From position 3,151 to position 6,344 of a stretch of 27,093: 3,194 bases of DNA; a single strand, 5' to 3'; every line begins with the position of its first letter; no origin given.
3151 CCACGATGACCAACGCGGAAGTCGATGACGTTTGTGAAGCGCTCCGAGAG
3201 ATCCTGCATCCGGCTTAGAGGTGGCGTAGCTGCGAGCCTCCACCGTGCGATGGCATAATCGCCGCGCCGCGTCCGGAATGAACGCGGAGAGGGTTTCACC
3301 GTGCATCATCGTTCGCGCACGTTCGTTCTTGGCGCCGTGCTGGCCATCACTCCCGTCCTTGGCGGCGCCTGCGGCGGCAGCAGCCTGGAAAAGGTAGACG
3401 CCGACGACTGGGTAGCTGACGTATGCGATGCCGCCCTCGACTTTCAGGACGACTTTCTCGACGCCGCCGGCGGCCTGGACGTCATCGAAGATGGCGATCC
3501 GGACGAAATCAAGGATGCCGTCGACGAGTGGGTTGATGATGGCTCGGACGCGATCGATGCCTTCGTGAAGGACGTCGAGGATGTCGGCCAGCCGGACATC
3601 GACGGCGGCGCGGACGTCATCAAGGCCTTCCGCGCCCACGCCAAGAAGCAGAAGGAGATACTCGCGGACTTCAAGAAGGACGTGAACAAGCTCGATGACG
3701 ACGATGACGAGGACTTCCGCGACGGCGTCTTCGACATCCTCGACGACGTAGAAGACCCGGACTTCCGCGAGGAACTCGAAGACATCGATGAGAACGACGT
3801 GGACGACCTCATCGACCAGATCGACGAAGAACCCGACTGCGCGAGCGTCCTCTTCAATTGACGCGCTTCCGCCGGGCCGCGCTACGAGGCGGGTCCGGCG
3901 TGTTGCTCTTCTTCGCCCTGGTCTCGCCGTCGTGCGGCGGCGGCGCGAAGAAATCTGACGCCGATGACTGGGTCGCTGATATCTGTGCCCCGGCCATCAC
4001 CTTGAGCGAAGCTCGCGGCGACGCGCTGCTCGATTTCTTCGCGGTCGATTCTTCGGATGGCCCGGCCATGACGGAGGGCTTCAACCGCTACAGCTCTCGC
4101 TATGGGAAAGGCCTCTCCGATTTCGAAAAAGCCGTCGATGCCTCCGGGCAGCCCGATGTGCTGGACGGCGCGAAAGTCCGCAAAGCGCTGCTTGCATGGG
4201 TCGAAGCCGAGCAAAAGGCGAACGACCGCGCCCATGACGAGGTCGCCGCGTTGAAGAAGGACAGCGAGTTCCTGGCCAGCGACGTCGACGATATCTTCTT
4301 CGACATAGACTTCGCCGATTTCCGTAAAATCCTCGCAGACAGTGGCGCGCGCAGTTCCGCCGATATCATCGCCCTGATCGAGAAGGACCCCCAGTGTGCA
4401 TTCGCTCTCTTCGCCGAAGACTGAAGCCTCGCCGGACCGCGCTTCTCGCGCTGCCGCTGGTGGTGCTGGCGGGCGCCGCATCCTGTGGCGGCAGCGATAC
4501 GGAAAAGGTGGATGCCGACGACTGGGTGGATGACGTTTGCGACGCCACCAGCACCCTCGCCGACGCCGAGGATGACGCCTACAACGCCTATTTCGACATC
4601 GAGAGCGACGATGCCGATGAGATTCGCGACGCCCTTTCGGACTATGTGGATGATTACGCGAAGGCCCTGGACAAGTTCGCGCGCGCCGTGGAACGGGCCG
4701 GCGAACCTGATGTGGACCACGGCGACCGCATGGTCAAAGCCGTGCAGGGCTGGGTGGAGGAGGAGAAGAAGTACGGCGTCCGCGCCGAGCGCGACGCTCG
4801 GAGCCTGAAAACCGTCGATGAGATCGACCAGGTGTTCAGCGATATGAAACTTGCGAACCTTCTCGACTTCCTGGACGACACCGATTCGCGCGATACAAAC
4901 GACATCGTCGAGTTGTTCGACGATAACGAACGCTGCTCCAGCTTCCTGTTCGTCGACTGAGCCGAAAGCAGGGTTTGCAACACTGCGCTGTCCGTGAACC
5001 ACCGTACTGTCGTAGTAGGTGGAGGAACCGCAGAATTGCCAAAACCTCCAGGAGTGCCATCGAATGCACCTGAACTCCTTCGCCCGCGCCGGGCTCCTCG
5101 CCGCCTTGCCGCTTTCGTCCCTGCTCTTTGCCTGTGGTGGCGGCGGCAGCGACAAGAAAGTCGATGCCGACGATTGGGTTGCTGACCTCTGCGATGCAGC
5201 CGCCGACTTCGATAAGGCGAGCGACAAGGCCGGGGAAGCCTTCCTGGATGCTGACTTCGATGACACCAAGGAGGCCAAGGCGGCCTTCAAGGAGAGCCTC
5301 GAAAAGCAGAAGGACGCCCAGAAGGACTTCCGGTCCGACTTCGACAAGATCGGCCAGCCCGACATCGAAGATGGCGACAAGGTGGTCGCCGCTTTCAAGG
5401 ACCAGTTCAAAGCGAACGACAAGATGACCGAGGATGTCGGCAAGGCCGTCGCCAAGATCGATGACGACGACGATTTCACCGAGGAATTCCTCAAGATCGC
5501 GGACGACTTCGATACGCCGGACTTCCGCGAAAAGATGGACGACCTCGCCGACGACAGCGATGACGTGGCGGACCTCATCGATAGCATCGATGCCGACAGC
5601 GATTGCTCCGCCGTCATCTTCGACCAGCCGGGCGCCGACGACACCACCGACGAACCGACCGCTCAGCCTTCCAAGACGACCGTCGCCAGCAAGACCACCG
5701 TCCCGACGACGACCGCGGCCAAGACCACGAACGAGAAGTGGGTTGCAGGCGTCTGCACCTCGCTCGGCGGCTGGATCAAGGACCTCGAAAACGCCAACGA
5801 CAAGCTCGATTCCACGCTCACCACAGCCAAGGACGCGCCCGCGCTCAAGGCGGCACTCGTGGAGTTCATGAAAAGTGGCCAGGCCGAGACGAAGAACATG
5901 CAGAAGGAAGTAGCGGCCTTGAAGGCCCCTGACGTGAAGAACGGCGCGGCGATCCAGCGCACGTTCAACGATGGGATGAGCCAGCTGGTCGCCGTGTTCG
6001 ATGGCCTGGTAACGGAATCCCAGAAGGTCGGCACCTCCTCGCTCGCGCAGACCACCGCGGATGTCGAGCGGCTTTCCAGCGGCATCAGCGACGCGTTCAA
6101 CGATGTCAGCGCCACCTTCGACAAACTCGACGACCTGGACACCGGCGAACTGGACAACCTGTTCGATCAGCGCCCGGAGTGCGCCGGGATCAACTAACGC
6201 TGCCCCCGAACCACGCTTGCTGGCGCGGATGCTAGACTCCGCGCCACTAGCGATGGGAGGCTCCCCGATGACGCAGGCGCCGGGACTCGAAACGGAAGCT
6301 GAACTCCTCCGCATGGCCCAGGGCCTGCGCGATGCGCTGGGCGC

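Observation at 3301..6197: Tandem array of four paralogous hyper-acidic lipoproteins with a WxxxxC...C helical domain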

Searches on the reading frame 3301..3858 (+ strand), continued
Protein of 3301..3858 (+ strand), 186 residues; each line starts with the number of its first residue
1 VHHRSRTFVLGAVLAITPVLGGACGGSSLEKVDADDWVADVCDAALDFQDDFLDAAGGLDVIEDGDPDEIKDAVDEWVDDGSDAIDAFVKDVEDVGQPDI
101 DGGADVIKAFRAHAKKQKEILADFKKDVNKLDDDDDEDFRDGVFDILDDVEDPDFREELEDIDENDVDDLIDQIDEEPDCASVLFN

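Call 29: search_solved_structures(query=A2, max_evalue=10)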
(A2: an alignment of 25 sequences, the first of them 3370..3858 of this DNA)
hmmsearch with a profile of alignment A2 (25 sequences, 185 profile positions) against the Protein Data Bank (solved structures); distinct sequences matched with E-value up to 10: 64 (the best 60 are shown).
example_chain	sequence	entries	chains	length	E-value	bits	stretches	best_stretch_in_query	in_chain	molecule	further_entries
5oi7_A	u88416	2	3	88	0.00051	23.1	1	68-140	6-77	Centrosomal protein of 85 kDa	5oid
6z0c_A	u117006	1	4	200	0.0016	21.5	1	65-158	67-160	Maquette-3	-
9d01_A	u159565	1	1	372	0.0056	19.7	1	52-164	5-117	a-iTHR-201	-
7cbc_A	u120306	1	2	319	0.058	16.4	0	63-94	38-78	De novo designed switch protein caging a hemagglutinin binder (sCageHA267_1S)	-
7jh5_A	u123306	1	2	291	0.064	16.2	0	59-94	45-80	Co-LOCKR: de novo designed protein switch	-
4xa6_A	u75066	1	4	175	0.1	15.6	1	63-131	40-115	Gp7-MYH7(1777-1855)-EB1 chimera protein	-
9nze_A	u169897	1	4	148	0.1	15.6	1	41-152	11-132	De novo designed protein, EPIC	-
9cfs_A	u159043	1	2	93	0.11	15.5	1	65-132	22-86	Long regulatory protein rop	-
9nzg_A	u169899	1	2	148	0.12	15.4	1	40-152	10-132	De novo designed protein, EPIC Q51N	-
3k4t_A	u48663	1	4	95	0.15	15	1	120-176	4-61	Virion-associated protein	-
6egc_A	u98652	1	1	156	0.16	15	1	50-162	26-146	SC_2L4HC2_23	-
7upo_A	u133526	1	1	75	0.21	14.5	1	103-152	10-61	DHT03 protein A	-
2n5e_A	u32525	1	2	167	0.23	14.4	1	45-127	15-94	Apolipoprotein A-I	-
8p6j_BBB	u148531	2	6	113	0.23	14.4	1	67-151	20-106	Antiphagocytic M protein, type 3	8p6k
6zfe_A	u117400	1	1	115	0.26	14.3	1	75-139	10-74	Protein S100-A9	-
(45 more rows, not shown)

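Call 34: find_encoding_contigs(protein=P0033, flank=6000, max_places=2)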
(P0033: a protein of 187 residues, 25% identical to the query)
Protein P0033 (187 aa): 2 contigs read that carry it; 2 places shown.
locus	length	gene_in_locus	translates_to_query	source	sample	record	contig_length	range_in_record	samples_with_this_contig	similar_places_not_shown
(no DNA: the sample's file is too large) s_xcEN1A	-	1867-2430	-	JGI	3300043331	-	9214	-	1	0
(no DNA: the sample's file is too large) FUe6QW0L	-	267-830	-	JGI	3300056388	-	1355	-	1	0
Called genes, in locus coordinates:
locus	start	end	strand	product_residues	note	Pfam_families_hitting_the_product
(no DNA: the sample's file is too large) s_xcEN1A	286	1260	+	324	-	PF10647:Gmad1 (faint), PF12894:ANAPC4_WD40 (faint), PF00930:DPPIV_N (faint), PF26549:Tricorn_N, PF23381:Beta-prop_IFT122_1st (weak), PF25174:Beta-prop_THOC3 (weak), PF26550:Tricorn_2nd, PF26549:Tricorn_N, +3 more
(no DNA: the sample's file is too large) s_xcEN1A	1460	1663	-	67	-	-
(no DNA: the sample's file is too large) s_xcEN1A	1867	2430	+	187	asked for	-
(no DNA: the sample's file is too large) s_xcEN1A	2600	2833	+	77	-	PF18616:CdiI_3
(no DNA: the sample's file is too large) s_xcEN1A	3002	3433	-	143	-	-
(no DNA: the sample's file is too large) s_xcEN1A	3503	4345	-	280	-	-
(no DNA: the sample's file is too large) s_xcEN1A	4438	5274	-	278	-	-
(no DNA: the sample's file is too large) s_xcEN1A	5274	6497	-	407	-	PF17164:DUF5122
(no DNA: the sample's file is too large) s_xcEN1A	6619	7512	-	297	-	PF01522:Polysacc_deac_1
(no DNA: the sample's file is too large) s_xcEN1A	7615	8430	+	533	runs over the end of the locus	?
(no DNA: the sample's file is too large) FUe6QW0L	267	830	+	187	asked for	-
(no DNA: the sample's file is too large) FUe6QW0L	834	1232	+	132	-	PF18616:CdiI_3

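Call 35: find_encoding_contigs(protein=P0040, flank=6000, max_places=2)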
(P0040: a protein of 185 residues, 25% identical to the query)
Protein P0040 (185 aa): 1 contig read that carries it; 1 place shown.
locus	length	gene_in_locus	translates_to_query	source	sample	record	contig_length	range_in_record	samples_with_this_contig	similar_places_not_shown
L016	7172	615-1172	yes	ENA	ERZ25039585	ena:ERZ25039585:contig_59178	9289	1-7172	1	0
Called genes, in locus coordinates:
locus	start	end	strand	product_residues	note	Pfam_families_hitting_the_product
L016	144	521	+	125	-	PF00903:Glyoxalase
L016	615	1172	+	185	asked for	-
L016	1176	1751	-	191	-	PF02311:AraC_binding (weak), PF07883:Cupin_2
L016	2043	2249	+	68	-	-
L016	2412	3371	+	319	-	PF20796:PDDEXK_13, PF22558:REase-ARP (weak)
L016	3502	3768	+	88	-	-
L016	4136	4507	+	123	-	-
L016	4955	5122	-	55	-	-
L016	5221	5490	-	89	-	-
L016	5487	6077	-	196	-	PF12728:HTH_17 (weak)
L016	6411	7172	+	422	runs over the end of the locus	-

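Call 55: search_protein_families(library=pfam, proteins=[L011:3736-4905:-, L011:4911-5843:-, L011:5843-6769:-, L011:6386-7078:+, L011:10062-11048:+, L011:11214-12584:+, L011:12608-13396:+, L011:9533-10369:-, L010:8800-10170:+, L010:7664-8776:-], max_evalue=0.00001)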
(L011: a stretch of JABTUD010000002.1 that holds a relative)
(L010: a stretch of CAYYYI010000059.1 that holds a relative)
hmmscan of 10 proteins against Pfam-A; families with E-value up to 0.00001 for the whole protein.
L011:3736-4905:- (389 aa): 2 families
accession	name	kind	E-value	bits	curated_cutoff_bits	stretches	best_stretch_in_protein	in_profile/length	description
PF00899.27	ThiF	-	4.7e-81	271.9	28.1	1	128-361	1-237/238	ThiF family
PF02597.26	ThiS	-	3.9e-12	47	22.5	1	28-114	1-76/76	ThiS family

L011:4911-5843:- (310 aa): 1 family
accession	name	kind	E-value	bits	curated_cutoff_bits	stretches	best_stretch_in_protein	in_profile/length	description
PF00291.31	PALP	-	4.9e-75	253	35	1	14-300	2-295/295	Pyridoxal-phosphate dependent enzyme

L011:5843-6769:- (308 aa): 1 family
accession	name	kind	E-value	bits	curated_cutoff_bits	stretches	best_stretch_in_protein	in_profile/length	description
PF02082.26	Rrf2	-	4.5e-34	117.9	30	1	167-296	2-131/132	Iron-dependent Transcriptional regulator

L011:6386-7078:+ (231 aa): 1 family
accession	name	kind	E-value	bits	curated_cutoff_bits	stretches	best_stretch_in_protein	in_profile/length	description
PF02674.22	Colicin_V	-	5.1e-27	95.1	29.3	1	52-192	3-143/144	Colicin V production protein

L011:10062-11048:+ (329 aa): 0 families

L011:11214-12584:+ (457 aa): 1 family
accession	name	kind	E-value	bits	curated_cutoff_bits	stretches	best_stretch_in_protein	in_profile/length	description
PF01425.27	Amidase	-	4.6e-120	402.1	27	1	25-438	1-445/445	Amidase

L011:12608-13396:+ (263 aa): 2 families
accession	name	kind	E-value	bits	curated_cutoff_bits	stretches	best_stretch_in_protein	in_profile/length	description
PF00378.25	ECH_1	-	3.4e-54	184.3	27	1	8-262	2-250/251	Enoyl-CoA hydratase/isomerase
PF16113.10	ECH_2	-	7.2e-26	91.9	27.2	1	13-196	2-182/335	Enoyl-CoA hydratase/isomerase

L011:9533-10369:- (278 aa): 0 families

L010:8800-10170:+ (457 aa): 1 family
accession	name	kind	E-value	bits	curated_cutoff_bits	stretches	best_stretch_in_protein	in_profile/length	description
PF01425.27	Amidase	-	2.6e-121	406.2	27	1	25-438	1-445/445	Amidase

L010:7664-8776:- (370 aa): 1 family
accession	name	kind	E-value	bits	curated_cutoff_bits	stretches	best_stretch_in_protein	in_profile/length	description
PF09754.15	PAC2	-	4.9e-41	141.3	25.8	1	98-315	1-213/215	PAC2 family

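Call 62: search_protein_families(library=padloc, proteins=[window:3301-3858:+], max_evalue=0.01)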
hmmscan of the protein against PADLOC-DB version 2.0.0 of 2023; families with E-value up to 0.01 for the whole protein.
window:3301-3858:+ (186 aa): 0 families

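Call 64: find_related_loci(query=A3, collection=viral_contigs, flank=5000)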
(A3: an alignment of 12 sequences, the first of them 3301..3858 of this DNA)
Query A3 (186 aa) in viral_contigs; peptide patterns used: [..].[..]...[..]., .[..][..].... (x = any residue, [..] = any of these).
101 stretches matched a pattern, but none encodes a relative of the query by tblastn (E <= 1e-3).

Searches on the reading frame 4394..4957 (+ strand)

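Call 3: search_protein_families(library=pfam, proteins=[window:4394-4957:+], max_evalue=1)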
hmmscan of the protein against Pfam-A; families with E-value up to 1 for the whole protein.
window:4394-4957:+ (188 aa): 1 family
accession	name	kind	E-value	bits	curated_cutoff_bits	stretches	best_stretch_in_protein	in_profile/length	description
PF09537.16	DUF2383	-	0.0063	17.1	30.8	1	50-122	4-77/111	Domain of unknown function (DUF2383)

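Call 4: search_protein_families(library=ncbifam, proteins=[window:4394-4957:+], max_evalue=1)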
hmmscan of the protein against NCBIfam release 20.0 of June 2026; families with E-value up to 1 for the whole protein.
window:4394-4957:+ (188 aa): 1 family
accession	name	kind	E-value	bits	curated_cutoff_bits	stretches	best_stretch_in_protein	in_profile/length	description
NF058595.1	invert_tail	domain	0.054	13.8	37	1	5-36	46-77/113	lipo-invert putative C-terminal anchoring domain-containing protein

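Call 62: search_protein_families(library=padloc, proteins=[window:4394-4957:+], max_evalue=0.01)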
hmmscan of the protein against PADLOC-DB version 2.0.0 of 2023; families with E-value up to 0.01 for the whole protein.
window:4394-4957:+ (188 aa): 0 families

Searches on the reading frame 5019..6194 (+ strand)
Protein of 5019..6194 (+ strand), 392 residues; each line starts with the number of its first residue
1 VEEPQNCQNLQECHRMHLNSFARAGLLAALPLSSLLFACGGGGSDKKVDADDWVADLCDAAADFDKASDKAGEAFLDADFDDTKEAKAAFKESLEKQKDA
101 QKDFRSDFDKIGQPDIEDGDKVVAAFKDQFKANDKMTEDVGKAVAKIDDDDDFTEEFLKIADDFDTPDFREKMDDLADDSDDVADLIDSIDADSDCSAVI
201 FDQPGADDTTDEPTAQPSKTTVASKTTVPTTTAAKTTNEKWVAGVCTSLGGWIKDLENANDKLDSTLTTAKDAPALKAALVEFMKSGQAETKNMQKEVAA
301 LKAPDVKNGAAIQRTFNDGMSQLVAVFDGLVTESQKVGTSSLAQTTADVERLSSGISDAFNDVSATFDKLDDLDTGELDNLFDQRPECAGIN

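Call 3: search_protein_families(library=pfam, proteins=[window:5019-6194:+], max_evalue=1)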
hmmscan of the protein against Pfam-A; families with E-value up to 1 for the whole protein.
window:5019-6194:+ (392 aa): 6 families
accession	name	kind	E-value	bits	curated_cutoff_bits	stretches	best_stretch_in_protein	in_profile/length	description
PF09718.15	Tape_meas_lam_C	-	0.0058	17.1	23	1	240-299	2-59/76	Lambda phage tail tape-measure protein (Tape_meas_lam_C)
PF05218.19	DUF713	-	0.25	11.5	24.5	1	333-382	64-113/185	Protein of unknown function (DUF713)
PF20572.3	DUF6781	-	0.42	10.8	27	1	254-362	73-180/213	Family of unknown function (DUF6781)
PF10392.15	COG5_N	-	0.44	11.2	31.2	0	73-113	1-40/132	Conserved oligomeric Golgi complex subunit 5, N-terminal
PF14523.12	Syntaxin_2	-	0.54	10.7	26.5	0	262-337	21-93/134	Syntaxin-like protein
PF06443.16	SEF14_adhesin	-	0.72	10.2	22.8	1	278-348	6-73/165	SEF14-like adhesin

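Call 4: search_protein_families(library=ncbifam, proteins=[window:5019-6194:+], max_evalue=1)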
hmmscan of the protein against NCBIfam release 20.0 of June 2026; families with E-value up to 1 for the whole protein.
window:5019-6194:+ (392 aa): 0 families

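Call 51: predict_structure(alignment_id=A5)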
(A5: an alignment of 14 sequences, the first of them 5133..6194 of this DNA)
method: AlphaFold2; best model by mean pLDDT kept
length: 354 residues; sequences in the alignment: 14
mean_pLDDT: 78.8   pTM: 0.50
mean pLDDT of the five models: 78.8, 78.6, 77.7, 77.2, 72.5
residues with pLDDT >= 90: 66; 70-90: 244; 50-70: 9; < 50: 35
segments of 3 or more residues with pLDDT < 50: 1-6, 165-193
pLDDT, mean of each block of 10 residues (from residue 1): 54 87 85 76 84 89 92 92 93 88 91 86 77 90 90 81 50 24 26 63 87 87 81 79 88 87 85 86 86 85 74 75 81 78 84 67
secondary structure, 60 per line:
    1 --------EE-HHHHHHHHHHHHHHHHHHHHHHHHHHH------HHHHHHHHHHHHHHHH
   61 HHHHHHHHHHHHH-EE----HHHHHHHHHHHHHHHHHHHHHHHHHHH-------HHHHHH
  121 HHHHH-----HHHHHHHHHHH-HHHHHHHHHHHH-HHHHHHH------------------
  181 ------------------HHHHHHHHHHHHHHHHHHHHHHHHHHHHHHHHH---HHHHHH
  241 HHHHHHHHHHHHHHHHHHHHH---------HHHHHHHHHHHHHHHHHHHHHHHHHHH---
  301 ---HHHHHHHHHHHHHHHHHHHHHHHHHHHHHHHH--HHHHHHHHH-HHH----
elements in order: H12-38 H45-73 H81-107 H115-125 H131-141 H143-154 H156-162 H199-231 H235-261 H271-297 H304-335 H338-346

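Call 56: fold_search(model_id=the predicted structure, library=pdb)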
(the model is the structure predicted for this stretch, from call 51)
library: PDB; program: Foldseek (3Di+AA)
matches with E <= 10: 303; with E <= 0.001: 0
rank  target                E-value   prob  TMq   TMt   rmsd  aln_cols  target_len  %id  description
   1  9isi                  2.5e-01  0.84  0.17  0.17   8.2       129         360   16  Structure of human C3aR in apo state (released 2025-04-23)
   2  6m98                  3.2e-01  0.72  0.17  0.25   9.0       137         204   15  Crystal structure of the high-affinity copper transporter Ctr1 in complex with Cu(I) (released 2019-04-03)
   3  6m97                  3.6e-01  0.60  0.16  0.24  10.7       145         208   16  Crystal structure of the high-affinity copper transporter Ctr1 (released 2019-04-03)
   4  9eah_A                4.1e-01  0.96  0.21  0.20   7.1       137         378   17  Structure of nanobody AT209 in complex with the olmesartan-bound angiotensin II type I receptor (AT1R) (released 2025-03-05)
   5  4qim                  4.9e-01  0.92  0.23  0.18   5.7       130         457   15  Structure of the human smoothened receptor in complex with ANTA XV (released 2014-07-23)
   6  9w32_A                5.1e-01  0.66  0.16  0.15  11.2       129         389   18  antagonist 1-bound inactive SSTR5 structure (released 2026-01-21)
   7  11tk_R                6.2e-01  0.75  0.20  0.18   7.1       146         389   15  Structure of human CCR4 in complex with AZD2098 (released 2026-04-01)
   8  8yns_R                6.4e-01  0.90  0.21  0.20   5.7       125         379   16  Cryo-EM structure of SNAP-94847-bound MCHR1, S1 state (released 2024-12-18)
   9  8gji_A                7.7e-01  0.75  0.24  0.39   7.0       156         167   15  De novo design of high-affinity protein binders to bioactive helical peptides (released 2024-01-10)
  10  4z36                  8.1e-01  0.66  0.18  0.17   6.6       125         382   17  Crystal Structure of Human Lysophosphatidic Acid Receptor 1 in complex with ONO-3080573 (released 2015-06-03)
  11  6rz8                  8.1e-01  0.63  0.20  0.19   7.4       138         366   17  Crystal structure of the human cysteinyl leukotriene receptor 2 in complex with ONO-2080365 (released 2019-12-11)
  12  9dm3_MODEL_1_A        9.3e-01  0.87  0.23  0.48   6.3       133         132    9  De novo design of proteins that bind naphthalenediimides, powerful photooxidants with tunable photophysical pr (released 2025-03-05)
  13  5wiu                  9.7e-01  0.80  0.22  0.21   5.9       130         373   18  Structure of the human D4 Dopamine receptor in complex with Nemonapride (released 2017-10-18)
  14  8dt0_A                1.0e+00  0.92  0.27  0.55   5.4       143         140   13  Scaffolding protein functional sites using deep learning (released 2022-08-10)
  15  8tn1_A                1.0e+00  0.75  0.22  0.45   7.9       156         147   12  De novo designed protein binds poly ADP ribose polymerase inhibitors (PARPi) - apo (released 2024-04-24)
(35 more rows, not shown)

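Call 62: search_protein_families(library=padloc, proteins=[window:5064-6194:+], max_evalue=0.01)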
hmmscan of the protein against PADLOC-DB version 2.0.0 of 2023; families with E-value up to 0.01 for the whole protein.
window:5064-6194:+ (377 aa): 0 families
